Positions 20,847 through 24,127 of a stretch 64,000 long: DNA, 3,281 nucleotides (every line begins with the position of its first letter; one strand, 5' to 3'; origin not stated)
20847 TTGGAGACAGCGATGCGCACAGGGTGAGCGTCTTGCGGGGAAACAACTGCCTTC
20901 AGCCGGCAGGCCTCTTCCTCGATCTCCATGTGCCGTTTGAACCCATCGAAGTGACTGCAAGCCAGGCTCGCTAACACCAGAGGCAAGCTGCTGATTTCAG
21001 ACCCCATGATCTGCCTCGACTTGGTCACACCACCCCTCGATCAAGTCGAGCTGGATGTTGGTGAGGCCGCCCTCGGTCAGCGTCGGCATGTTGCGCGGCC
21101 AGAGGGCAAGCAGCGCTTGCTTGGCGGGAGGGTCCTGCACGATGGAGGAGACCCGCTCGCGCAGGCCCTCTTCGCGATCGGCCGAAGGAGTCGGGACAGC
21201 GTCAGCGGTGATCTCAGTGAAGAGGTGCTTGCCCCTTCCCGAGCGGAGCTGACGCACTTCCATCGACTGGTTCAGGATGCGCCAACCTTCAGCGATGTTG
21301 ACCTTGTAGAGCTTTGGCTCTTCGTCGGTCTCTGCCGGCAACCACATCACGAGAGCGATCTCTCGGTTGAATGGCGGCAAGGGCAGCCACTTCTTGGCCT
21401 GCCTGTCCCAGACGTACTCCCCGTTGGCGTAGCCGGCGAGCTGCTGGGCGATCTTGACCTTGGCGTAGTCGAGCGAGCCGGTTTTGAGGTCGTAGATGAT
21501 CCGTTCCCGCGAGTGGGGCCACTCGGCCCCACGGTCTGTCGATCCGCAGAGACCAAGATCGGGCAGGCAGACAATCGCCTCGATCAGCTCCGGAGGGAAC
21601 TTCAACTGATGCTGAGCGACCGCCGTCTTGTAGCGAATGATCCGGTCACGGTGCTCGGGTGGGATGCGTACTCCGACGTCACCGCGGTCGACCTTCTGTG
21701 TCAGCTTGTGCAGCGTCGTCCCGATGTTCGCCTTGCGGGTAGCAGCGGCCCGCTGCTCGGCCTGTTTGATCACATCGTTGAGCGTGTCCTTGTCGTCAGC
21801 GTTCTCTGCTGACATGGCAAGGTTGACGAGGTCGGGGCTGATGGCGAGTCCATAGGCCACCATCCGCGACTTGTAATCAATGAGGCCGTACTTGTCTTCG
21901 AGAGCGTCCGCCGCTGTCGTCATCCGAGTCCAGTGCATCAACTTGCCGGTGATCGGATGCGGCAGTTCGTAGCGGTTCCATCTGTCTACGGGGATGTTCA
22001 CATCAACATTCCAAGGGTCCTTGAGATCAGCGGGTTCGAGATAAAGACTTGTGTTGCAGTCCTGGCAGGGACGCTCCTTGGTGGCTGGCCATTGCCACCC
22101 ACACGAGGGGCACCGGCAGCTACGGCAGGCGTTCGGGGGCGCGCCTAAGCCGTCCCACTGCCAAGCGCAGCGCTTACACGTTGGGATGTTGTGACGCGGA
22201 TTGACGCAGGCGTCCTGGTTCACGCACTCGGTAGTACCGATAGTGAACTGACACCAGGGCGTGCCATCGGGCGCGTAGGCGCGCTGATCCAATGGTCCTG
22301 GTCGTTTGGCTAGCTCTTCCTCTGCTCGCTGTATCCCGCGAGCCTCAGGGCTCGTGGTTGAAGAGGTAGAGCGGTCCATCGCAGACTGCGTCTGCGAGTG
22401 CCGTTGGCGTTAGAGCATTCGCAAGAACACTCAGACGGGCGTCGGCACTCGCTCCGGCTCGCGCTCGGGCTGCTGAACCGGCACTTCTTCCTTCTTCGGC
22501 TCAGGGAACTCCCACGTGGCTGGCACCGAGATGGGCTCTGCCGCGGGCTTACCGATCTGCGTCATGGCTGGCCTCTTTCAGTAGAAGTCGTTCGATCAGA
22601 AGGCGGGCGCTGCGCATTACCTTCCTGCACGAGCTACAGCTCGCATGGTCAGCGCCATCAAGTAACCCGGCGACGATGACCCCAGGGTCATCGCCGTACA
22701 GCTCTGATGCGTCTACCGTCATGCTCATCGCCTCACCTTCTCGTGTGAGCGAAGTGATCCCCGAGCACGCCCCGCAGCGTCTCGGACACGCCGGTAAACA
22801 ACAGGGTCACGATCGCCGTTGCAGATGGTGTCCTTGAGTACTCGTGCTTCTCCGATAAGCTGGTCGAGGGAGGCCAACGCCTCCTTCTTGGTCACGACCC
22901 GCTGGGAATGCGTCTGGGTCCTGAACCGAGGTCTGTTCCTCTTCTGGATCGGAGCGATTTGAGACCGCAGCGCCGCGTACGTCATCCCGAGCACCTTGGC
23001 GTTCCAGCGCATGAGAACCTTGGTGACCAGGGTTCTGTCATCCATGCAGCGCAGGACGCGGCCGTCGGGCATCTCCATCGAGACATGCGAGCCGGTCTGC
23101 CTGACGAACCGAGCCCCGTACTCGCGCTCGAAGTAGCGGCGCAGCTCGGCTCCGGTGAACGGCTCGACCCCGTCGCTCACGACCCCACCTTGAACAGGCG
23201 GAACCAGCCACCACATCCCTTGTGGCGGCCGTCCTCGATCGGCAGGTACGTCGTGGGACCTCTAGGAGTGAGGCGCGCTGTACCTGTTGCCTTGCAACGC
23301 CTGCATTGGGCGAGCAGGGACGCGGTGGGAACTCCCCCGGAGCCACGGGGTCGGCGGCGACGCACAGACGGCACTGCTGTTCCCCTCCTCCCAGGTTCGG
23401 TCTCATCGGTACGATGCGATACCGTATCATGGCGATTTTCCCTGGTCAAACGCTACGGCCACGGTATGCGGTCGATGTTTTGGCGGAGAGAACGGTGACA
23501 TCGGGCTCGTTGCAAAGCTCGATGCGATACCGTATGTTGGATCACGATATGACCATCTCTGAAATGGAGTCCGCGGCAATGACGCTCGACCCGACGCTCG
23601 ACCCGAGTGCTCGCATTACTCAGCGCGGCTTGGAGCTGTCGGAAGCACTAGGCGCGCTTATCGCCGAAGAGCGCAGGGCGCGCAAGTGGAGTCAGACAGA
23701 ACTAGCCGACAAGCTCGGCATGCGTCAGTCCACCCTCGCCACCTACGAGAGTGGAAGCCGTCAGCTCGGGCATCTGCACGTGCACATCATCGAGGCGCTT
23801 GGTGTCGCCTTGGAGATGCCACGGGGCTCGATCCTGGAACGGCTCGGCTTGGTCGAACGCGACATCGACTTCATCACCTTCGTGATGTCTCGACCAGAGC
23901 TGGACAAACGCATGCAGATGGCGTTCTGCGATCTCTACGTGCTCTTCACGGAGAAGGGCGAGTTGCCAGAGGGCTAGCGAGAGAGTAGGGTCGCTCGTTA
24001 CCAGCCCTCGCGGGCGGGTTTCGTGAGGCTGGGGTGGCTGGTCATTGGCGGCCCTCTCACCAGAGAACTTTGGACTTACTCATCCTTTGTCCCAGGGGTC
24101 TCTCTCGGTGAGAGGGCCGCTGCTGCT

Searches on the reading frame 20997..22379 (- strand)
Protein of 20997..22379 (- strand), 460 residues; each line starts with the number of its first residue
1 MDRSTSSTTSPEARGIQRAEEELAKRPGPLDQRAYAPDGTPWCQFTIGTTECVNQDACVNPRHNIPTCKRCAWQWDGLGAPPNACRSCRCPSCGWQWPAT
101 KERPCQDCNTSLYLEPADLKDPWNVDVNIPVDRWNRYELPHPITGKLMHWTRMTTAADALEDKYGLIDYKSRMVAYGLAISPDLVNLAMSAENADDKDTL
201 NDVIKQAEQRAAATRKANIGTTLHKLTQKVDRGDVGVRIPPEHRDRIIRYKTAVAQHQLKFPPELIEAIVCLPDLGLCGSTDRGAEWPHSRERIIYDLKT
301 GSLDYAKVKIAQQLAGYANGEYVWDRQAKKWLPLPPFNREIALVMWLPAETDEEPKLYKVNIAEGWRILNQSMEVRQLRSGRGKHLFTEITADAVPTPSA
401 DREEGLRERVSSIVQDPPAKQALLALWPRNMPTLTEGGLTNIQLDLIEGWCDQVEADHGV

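Call 11: search_protein_families(library=pfam, proteins=[window:20997-22379:-], max_evalue=0.01)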
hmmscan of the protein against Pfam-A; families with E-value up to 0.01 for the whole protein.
window:20997-22379:- (460 aa): 0 families

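Call 18: search_protein_families(library=phrogs, proteins=[window:20997-22379:-], max_evalue=0.001)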
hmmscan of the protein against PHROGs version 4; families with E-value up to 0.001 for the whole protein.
window:20997-22379:- (460 aa): 2 families
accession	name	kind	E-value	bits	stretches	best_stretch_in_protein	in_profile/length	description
phrog_466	-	DNA, RNA and nucleotide metabolism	2.5e-63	215.9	1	125-413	108-412/446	exonuclease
phrog_298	-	DNA, RNA and nucleotide metabolism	6.2e-10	39.9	1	146-357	64-238/293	exonuclease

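Call 26: find_related_loci(query=window:20997-22379:-, collection=viral_contigs, flank=10000)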
Query window:20997-22379:- (460 aa) in viral_contigs; peptide patterns used: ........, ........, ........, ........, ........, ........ (x = any residue, [..] = any of these).
5 stretches matched a pattern, but none encodes a relative of the query by tblastn (E <= 1e-3).

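Call 65: find_related_loci(query=A7, collection=genome_contigs, flank=10000)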
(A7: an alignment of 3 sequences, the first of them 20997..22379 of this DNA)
Query A7 (460 aa) in genome_contigs; peptide patterns used: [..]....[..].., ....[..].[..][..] (x = any residue, [..] = any of these).
141 stretches matched a pattern, but none encodes a relative of the query by tblastn (E <= 1e-3).

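Call 66: find_related_loci(query=A7, collection=viral_contigs, flank=10000)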
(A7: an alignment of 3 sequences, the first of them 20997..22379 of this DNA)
Query A7 (460 aa) in viral_contigs; peptide patterns used: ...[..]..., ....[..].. (x = any residue, [..] = any of these).
48 stretches matched a pattern; 5 encode a relative of the query (tblastn E <= 1e-3); 5 distinct loci.
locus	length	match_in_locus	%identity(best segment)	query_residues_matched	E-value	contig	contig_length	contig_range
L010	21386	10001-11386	66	1-460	0e+0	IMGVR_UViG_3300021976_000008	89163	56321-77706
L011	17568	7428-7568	48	19-63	3e-8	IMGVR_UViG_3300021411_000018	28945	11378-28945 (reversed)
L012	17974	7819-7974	40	20-66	2e-5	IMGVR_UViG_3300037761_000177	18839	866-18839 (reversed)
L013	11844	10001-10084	52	35-63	3e-5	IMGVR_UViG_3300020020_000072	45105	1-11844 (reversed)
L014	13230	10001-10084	55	35-63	5e-5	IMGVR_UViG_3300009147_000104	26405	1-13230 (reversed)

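Call 82: search_dna_similar(query=window:20997-22379:-, collection=phages, mode=protein, max_evalue=0.00001, max_rows=15)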
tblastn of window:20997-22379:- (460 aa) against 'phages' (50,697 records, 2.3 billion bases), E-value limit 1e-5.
Records with a match: 730; places in all: 730; records where one place covers at least 80% of the query: 1.
Best place of each record, by identity: <60% 730.
By first word of the organism name: Mycobacterium 502; Streptomyces 182; Gordonia 25; Corynebacterium 8; Nocardia 5; Mycolicibacterium 2; Rhodococcus 2; Tsukamurella 2; Dulem 1; Skermania 1.
By host as written in the record: Mycobacterium smegmatis mc2 155 363; Mycobacterium smegmatis mc#155 80; Streptomyces griseus ATCC 10137 35; Streptomyces lividans JI 1326 24; Streptomyces xanthochromogenes NRRL B-5410 21; Streptomyces coelicolor 17; Gordonia terrae 3612 11; Streptomyces sp. 10; and 57 more.
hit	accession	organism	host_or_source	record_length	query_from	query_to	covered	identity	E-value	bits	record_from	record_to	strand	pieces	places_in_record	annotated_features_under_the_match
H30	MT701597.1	Streptomyces phage Sentinel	Streptomyces sp.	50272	62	394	72%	29.7%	1e-29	128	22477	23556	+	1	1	putative exonuclease | ribosome_binding_site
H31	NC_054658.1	Streptomyces phage Sentinel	Streptomyces sp.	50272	62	394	72%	29.7%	1e-29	128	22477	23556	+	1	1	exonuclease | ribosome_binding_site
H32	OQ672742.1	Streptomyces phage phiScoe10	Streptomyces coelicolor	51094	73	409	73%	29.2%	1e-27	122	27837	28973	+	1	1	Cas4 family exonuclease | hypothetical protein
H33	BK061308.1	Mycobacterium phage prophiFSAT01-1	Mycobacteroides abscessus subsp. ...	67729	110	400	63%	33.6%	2e-25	115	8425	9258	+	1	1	15: Cas4 family exonuclease | 14: hypothetical protein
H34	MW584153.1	Mycobacterium phage prophi79-1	Mycobacterium abscessus GD79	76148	6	423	91%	23.3%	4e-11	71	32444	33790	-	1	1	41: DNA binding protein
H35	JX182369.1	Streptomyces phage phiHau3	Streptomyces coelicolor A3(2)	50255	100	397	65%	31.9%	1e-25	116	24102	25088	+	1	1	hypothetical protein (x2)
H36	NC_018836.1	Streptomyces phage phiHau3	Streptomyces coelicolor A3(2)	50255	100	397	65%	31.9%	1e-25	116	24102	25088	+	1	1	exonuclease | hypothetical protein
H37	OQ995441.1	Streptomyces phage Marav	Streptomyces bicolor NRRL B-3897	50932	102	397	64%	31.6%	1e-30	131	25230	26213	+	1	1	34: exonuclease | 33: hypothetical protein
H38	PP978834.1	Streptomyces phage Jevington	Streptomyces baarnensis NRRL B-2842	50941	102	397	64%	31.6%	5e-30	129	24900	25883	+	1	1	33: exonuclease | 32: hypothetical protein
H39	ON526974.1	Streptomyces phage GreenWeasel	Streptomyces griseus ATCC 10137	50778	100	397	65%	31.3%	2e-25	115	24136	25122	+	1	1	33: exonuclease | 32: hypothetical protein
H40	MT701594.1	Streptomyces phage Spernnie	Streptomyces sp.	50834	122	409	63%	32.4%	5e-30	129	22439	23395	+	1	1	exonuclease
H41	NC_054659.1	Streptomyces phage Spernnie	Streptomyces sp.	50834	122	409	63%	32.4%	5e-30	129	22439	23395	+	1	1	exonuclease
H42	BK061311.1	Mycobacterium phage prophiFSIL01-1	Mycobacteroides abscessus subsp. ...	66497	128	400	59%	33.9%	2e-25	115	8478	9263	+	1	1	15: Cas4 family exonuclease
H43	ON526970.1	Streptomyces phage BroPlease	Streptomyces griseus ATCC 10137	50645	100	393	64%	31.1%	2e-25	115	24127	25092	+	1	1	32: exonuclease | 31: hypothetical protein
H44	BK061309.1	Mycobacterium phage McProf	Mycobacterium chelonae strain ATCC 35752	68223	128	400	59%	33.2%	3e-24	112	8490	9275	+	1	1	15: Cas4 family exonuclease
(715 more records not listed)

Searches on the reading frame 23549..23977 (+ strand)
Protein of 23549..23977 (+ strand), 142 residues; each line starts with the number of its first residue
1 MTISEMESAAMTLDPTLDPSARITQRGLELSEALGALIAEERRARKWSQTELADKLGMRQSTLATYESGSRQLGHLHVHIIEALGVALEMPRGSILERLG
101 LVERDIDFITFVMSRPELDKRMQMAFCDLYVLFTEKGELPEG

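Call 11: search_protein_families(library=pfam, proteins=[window:23549-23977:+], max_evalue=0.01)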
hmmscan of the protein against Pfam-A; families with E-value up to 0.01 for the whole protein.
window:23549-23977:+ (142 aa): 5 families
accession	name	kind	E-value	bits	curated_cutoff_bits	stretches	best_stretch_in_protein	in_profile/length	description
PF13560.12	HTH_31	-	4.8e-09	36.8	27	1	33-92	1-58/64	Helix-turn-helix domain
PF01381.28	HTH_3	-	1.6e-08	34.9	23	1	38-72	1-35/55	Helix-turn-helix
PF12844.13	HTH_19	-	5.5e-05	23.4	30.2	1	35-71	1-37/64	Helix-turn-helix domain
PF13744.12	HTH_37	-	0.00052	20.2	27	1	32-64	17-49/80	Helix-turn-helix domain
PF07022.19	Phage_CI_repr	-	0.0018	19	22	1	48-89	14-55/65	Bacteriophage CI repressor helix-turn-helix domain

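Call 20: find_homologous_proteins(query=window:23549-23977:+)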
Query window:23549-23977:+ (142 aa): 3 proteins with E <= 0.001 among 203 candidates.
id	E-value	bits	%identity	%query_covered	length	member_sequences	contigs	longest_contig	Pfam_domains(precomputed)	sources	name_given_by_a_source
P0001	4.0e-80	284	94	100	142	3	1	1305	PF12844.14,PF01381.29,PF13560.13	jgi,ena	-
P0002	8.4e-43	163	65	89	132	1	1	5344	PF01381.29,PF13560.13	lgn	-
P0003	2.4e-38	149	60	100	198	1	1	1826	PF01381.29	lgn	-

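Call 21: find_encoding_contigs(protein=P0002, flank=10000)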
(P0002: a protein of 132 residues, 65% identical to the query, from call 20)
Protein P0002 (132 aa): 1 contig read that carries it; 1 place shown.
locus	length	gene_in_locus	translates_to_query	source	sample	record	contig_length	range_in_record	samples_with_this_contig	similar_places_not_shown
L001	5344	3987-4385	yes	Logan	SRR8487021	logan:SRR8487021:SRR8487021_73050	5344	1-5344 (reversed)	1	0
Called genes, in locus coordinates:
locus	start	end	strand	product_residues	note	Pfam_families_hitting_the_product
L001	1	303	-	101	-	?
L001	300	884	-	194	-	-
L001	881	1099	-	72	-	-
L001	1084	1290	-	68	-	-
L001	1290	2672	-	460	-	-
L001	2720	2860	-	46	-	-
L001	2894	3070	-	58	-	-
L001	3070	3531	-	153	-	-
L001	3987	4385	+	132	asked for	PF13560:HTH_31 (weak), PF01381:HTH_3 (weak)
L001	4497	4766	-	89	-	-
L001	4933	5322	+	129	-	PF13560:HTH_31 (faint), PF01381:HTH_3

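Call 22: find_encoding_contigs(protein=P0001, flank=10000)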
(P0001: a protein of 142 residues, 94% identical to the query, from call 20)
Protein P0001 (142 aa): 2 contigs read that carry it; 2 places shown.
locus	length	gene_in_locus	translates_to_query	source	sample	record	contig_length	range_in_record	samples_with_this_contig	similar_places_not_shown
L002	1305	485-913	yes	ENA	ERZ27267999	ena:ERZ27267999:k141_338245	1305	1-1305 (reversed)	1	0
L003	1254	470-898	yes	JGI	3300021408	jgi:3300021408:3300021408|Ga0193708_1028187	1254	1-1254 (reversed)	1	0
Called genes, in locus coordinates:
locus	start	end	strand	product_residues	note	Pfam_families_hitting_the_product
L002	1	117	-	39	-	?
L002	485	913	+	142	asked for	PF12844:HTH_19 (faint), PF13560:HTH_31, PF01381:HTH_3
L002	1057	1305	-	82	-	?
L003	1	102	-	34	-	?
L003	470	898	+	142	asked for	PF12844:HTH_19 (faint), PF13560:HTH_31, PF01381:HTH_3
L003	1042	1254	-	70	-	?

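Call 23: find_encoding_contigs(protein=P0003, flank=10000)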
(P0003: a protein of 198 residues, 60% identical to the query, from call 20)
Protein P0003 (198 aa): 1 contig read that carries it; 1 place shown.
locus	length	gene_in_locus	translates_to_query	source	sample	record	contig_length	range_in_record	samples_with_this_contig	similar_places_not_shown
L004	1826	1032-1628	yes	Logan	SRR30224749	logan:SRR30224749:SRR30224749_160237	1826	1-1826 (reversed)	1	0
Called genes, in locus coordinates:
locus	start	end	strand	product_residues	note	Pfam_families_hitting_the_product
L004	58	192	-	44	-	-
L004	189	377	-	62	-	-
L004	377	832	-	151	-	-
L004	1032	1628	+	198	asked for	PF01381:HTH_3 (weak)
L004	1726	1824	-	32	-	?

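Call 48: search_protein_families(library=phrogs, proteins=[window:23549-23977:+], max_evalue=0.01)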
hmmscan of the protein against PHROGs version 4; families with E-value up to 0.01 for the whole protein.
window:23549-23977:+ (142 aa): 12 families
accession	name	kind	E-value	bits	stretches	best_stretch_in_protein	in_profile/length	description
phrog_4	-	transcription regulation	1.2e-07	32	1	32-88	135-188/400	transcriptional repressor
phrog_8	-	transcription regulation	2.5e-07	31.5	1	34-73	77-196/346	transcriptional regulator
phrog_3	-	transcription regulation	1.8e-06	29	1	31-88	86-140/430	transcriptional repressor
phrog_5823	-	transcription regulation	1.4e-05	25.4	1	32-94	5-65/404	transcriptional regulator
phrog_1373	-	transcription regulation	1.7e-05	25.9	1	32-73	62-103/166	transcriptional regulator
phrog_2339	-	DNA, RNA and nucleotide metabolism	2e-05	25.5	1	25-90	17-84/98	HTH DNA binding protein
phrog_2439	-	transcription regulation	2e-05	24.7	1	35-73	9-47/367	transcriptional regulator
phrog_2328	-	transcription regulation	0.0001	23.1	1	39-86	21-65/128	transcriptional repressor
phrog_7241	-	transcription regulation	0.0011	20.1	1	40-86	68-115/122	transcriptional regulator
phrog_2104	-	unknown function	0.0012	20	1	38-72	44-78/103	-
phrog_6962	-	unknown function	0.0036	18.6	1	39-71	7-39/73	-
phrog_4583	-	transcription regulation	0.0089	17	0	31-70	8-47/81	transcriptional repressor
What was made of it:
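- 23549..23977 (+): HTH#1, a 142-aa XRE-family protein and the best-placed repressor candidate. PHROG matches to transcriptional repressors (call 48).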

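Call 60: search_solved_structures(query=window:23549-23977:+, max_evalue=0.1)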
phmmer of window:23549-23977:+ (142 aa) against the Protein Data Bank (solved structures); distinct sequences matched with E-value up to 0.1: 16.
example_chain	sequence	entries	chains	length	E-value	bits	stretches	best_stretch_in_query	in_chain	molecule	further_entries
8p8o_H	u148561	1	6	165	0.00076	22.8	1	29-97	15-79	Orf20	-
7dlv_D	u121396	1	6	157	0.00077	22.8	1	29-97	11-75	Orf20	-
6h49_A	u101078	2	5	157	0.00079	22.7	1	29-97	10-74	Orf20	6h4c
7pwj_CCC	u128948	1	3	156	0.00079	22.7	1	29-97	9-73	Orf20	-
8c8i_D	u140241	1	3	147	0.00099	22.4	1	29-98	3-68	Orf20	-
7pwx_CCC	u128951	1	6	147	0.0011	22.3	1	29-98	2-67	Orf20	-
8tac_A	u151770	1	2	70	0.0024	21.2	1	31-86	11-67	DBP48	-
2b5a_A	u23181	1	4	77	0.0049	20.2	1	28-95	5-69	C.BclI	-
4yg4_A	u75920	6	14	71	0.01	19.1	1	41-70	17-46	Antitoxin HipB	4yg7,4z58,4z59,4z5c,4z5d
4yg1_A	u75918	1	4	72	0.011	19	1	41-70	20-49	Antitoxin HipB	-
1lli_A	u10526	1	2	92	0.013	18.8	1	23-89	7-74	PROTEIN (LAMBDA REPRESSOR)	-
4z5h_A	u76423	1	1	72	0.015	18.6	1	41-70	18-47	Antitoxin HipB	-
2wiu_B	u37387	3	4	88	0.015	18.6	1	41-70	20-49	HTH-TYPE TRANSCRIPTIONAL REGULATOR HIPB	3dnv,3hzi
5k98_B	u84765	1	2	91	0.015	18.6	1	41-70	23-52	Antitoxin HipB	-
2ef8_A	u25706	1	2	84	0.023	18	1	35-96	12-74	Putative transcription factor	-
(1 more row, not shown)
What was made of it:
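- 23549..23977 (+): Weak similarity to Stl/Orf20 and the lambda repressor N-terminal domain (call 60).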

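Call 75: search_dna_similar(query=window:23549-23977:+, collection=phages, mode=protein, max_evalue=0.001, max_rows=20)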
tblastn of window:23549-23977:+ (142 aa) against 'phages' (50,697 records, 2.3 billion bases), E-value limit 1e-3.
Records with a match: 1; places in all: 1; records where one place covers at least 80% of the query: 0.
Best place of each record, by identity: <60% 1.
By first word of the organism name: Latilactobacillus 1.
By host as written in the record: Latilactobacillus sakei TMW 1.1397 1.
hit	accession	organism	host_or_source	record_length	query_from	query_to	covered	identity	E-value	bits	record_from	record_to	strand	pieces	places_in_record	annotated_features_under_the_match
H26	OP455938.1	Latilactobacillus phage TMW 1.1397 P1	Latilactobacillus sakei TMW 1.1397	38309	26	72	33%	40.4%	6e-4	44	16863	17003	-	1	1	putative cI-like repressor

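Call 95: search_protein_representatives(protein=window:23549-23977:+)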
Query: 142 residues. Proteins with E-value up to 0.001 (for the whole library): 216; up to 1e-10: 18; up to 1e-30: 2. The best 150 are listed.
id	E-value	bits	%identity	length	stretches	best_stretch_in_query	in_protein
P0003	7.6e-39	148.9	62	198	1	1-140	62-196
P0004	1.9e-31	125.0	36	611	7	35-95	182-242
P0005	5.3e-30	120.3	35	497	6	7-81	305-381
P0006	2.8e-29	118.0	55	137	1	21-142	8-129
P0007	4.4e-17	78.6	34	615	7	26-68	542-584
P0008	7.5e-17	77.8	32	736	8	30-100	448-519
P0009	3.4e-16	75.7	31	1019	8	30-89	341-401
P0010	8.8e-16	74.4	35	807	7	39-72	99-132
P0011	1.4e-15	73.7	35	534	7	35-81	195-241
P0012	1.6e-15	73.5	33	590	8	32-100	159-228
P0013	2.7e-15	72.8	37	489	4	35-85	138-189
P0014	4.5e-14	68.8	37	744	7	41-85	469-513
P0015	2.2e-13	66.6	46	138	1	26-130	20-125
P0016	8.8e-13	64.7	36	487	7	28-71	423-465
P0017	1.1e-12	64.3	37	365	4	31-94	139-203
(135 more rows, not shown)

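Call 97: find_encoding_contigs(protein=P0006, flank=10000)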
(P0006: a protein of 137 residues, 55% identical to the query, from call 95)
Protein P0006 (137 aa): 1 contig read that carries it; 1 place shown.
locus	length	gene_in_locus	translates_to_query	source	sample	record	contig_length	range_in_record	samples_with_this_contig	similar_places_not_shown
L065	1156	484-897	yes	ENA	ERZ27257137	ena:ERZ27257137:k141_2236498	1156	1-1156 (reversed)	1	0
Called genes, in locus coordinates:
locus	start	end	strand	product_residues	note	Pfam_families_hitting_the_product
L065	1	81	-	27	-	?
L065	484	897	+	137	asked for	PF13560:HTH_31 (weak), PF01381:HTH_3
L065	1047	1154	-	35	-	?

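Call 98: find_encoding_contigs(protein=P0015, flank=10000)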
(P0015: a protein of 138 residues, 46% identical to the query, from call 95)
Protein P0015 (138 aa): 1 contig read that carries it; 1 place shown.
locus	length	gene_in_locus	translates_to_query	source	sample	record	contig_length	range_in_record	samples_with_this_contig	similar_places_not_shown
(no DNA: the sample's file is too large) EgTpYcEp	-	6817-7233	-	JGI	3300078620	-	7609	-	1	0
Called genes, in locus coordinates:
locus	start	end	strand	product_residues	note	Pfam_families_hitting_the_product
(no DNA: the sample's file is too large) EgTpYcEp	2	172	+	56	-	?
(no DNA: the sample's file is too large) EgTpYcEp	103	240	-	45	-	-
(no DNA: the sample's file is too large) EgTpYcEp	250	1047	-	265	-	-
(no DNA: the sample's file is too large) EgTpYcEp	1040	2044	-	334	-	PF01145:Band_7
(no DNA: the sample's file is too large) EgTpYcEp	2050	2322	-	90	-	-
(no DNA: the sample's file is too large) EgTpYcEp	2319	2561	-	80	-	-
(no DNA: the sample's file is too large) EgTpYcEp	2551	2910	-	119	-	-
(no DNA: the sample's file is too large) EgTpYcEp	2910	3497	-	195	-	-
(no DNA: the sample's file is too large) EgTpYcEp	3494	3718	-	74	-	-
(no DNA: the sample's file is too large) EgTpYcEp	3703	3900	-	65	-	-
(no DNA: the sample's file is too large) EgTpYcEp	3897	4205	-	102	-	-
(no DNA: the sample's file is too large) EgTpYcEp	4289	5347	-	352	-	-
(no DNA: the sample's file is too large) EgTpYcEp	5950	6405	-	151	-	-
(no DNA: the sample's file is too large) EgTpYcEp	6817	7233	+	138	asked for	PF01381:HTH_3 (weak)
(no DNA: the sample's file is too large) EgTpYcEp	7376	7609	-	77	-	?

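Call 100: predict_structure(alignment_id=A8)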
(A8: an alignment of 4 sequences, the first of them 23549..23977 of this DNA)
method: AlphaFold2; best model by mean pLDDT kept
length: 142 residues; sequences in the alignment: 4
mean_pLDDT: 55.2   pTM: 0.42
mean pLDDT of the five models: 55.2, 54.5, 49.9, 47.8, 45.5
residues with pLDDT >= 90: 0; 70-90: 13; 50-70: 83; < 50: 46
segments of 3 or more residues with pLDDT < 50: 1-7, 17-20, 71-76, 78-98, 136-142
pLDDT, mean of each block of 10 residues (from residue 1): 47 52 57 63 73 62 59 47 43 44 60 66 57 48 31
secondary structure, 60 per line:
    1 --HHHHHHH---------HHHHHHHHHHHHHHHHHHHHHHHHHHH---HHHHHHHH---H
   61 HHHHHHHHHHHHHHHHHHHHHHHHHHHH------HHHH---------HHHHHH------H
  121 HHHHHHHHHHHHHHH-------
elements in order: H3-9 H19-45 H49-56 H60-88 H95-98 H108-113 H120-135
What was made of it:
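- The structure model of HTH#1 was too poor to use (pLDDT 55, call 100).
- Tried and rejected: AlphaFold model of HTH#1. pLDDT was 55, too poor to interpret or to use in a fold search (call 100).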
